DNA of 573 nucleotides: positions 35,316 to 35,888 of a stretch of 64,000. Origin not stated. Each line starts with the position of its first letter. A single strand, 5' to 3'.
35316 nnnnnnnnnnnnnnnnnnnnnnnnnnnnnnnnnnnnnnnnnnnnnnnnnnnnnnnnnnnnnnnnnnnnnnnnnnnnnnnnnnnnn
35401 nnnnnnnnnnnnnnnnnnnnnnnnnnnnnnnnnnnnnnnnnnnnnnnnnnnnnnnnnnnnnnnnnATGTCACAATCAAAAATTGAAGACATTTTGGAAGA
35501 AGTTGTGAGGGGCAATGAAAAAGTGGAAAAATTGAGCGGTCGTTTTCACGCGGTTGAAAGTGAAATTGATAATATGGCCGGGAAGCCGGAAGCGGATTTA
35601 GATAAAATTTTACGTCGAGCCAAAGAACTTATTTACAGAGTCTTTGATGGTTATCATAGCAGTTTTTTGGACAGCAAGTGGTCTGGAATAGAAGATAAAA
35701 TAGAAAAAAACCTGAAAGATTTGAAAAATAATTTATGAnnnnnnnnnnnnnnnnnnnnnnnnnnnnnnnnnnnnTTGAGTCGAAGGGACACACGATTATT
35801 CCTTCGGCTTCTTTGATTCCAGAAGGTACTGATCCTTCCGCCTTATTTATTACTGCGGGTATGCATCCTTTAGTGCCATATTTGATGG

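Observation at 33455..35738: Cluster of four lineage-specific hypothetical genes including an Lnu(A)/ANT(2'')-like nucleotidyltransferase and a paralogous N-terminal module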

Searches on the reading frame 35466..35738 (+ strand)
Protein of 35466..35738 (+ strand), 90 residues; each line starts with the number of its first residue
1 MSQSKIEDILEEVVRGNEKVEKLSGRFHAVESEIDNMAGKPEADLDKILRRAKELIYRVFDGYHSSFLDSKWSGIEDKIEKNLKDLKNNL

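Call 3: search_protein_families(library=pfam, proteins=[window:35466-35738:+], max_evalue=10)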
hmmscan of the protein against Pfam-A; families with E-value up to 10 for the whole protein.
window:35466-35738:+ (90 aa): 3 families
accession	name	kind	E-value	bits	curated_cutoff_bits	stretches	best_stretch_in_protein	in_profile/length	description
PF14290.11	SDH5_plant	-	0.0041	17.5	25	1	7-68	121-185/237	Succinate dehydrogenase subunit 5, mitochondrial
PF25443.1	ANG-1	-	0.021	15.4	28.5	1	12-55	15-58/105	ANG-1-like domain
PF04977.20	DivIC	-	0.024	14.9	28.9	1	3-55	16-65/80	Septum formation initiator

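Call 6: search_protein_families(library=padloc, proteins=[window:35466-35738:+], max_evalue=1)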
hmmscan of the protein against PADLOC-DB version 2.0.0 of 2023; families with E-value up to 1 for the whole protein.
window:35466-35738:+ (90 aa): 0 families

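Call 7: search_protein_families(library=ncbifam, proteins=[window:35466-35738:+], max_evalue=1)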
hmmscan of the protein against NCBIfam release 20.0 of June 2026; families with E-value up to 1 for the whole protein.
window:35466-35738:+ (90 aa): 2 families
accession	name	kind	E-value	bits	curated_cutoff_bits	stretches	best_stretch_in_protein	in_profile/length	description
NF011925.1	PRK15396.1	subfamily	0.07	13.4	108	1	2-36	23-57/78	major outer membrane lipoprotein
NF053525.1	thylo_ssr2422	subfamily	0.18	12.3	38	1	5-40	10-45/77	ssr2422 family thylakoid membrane protein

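Call 33: find_related_loci(query=window:35466-35738:+, collection=metagenome_contigs, flank=8000)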
Query window:35466-35738:+ (90 aa) in metagenome_contigs; peptide patterns used: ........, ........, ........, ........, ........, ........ (x = any residue, [..] = any of these).
394 stretches matched a pattern; 1 encode a relative of the query (tblastn E <= 1e-3); 1 distinct loci.
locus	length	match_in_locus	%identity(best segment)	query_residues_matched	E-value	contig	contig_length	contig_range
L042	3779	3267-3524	80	1-87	5e-43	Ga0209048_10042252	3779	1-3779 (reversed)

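Call 38: find_homologous_proteins(query=window:35466-35738:+, max_evalue=0.01)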
Query window:35466-35738:+ (90 aa): 7 proteins with E <= 0.01 among 12 candidates.
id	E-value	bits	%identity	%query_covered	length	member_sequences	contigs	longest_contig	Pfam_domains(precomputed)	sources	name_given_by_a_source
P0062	1.5e-50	186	100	100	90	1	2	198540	-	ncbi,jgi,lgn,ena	ncbi:MAG: hypothetical protein WCX17_00950 [Parcubacteria group bacterium]|jgi:hypothetical protein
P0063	6.5e-36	140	78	98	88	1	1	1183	-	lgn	-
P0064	6.9e-35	137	80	97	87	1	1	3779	-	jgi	-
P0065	8.2e-35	136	77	97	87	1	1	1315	-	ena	-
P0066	3.2e-31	125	72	97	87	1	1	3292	-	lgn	-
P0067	5.4e-28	115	68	97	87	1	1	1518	-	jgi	jgi:hypothetical protein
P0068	1.1e-27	114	69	97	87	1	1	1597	-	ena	-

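Call 40: find_encoding_contigs(protein=P0066, flank=4000, max_places=2)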
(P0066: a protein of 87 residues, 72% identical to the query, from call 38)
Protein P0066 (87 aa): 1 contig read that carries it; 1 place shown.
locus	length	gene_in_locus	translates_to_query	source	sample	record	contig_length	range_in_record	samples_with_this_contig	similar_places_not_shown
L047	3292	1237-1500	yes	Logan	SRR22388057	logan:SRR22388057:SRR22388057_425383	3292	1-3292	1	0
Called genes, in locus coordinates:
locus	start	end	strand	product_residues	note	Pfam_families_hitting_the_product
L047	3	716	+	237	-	?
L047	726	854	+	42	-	-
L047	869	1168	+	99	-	-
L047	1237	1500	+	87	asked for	-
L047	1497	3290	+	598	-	?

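Call 57: search_protein_families(library=pfam, proteins=[L042:2066-2563:+, L042:2880-3248:+], max_evalue=0.01)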
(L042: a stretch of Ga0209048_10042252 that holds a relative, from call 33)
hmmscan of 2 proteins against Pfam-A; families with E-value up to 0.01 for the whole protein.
L042:2066-2563:+ (165 aa): 1 family
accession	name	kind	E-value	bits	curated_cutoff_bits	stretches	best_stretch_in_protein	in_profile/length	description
PF19328.4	DAP_DH_C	-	0.0042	17.2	23.3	1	47-90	30-73/206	2,4-diaminopentanoate dehydrogenase C-terminal domain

L042:2880-3248:+ (122 aa): 1 family
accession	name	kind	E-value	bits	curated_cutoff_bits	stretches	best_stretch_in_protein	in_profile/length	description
PF01243.27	PNPOx_N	-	3.9e-09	37.3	28.1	1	6-115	5-114/120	Pyridoxamine 5'-phosphate oxidase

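Call 62: search_protein_families(library=phrogs, proteins=[window:35466-35738:+], max_evalue=0.01)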
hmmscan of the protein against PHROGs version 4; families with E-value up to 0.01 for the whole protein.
window:35466-35738:+ (90 aa): 0 families
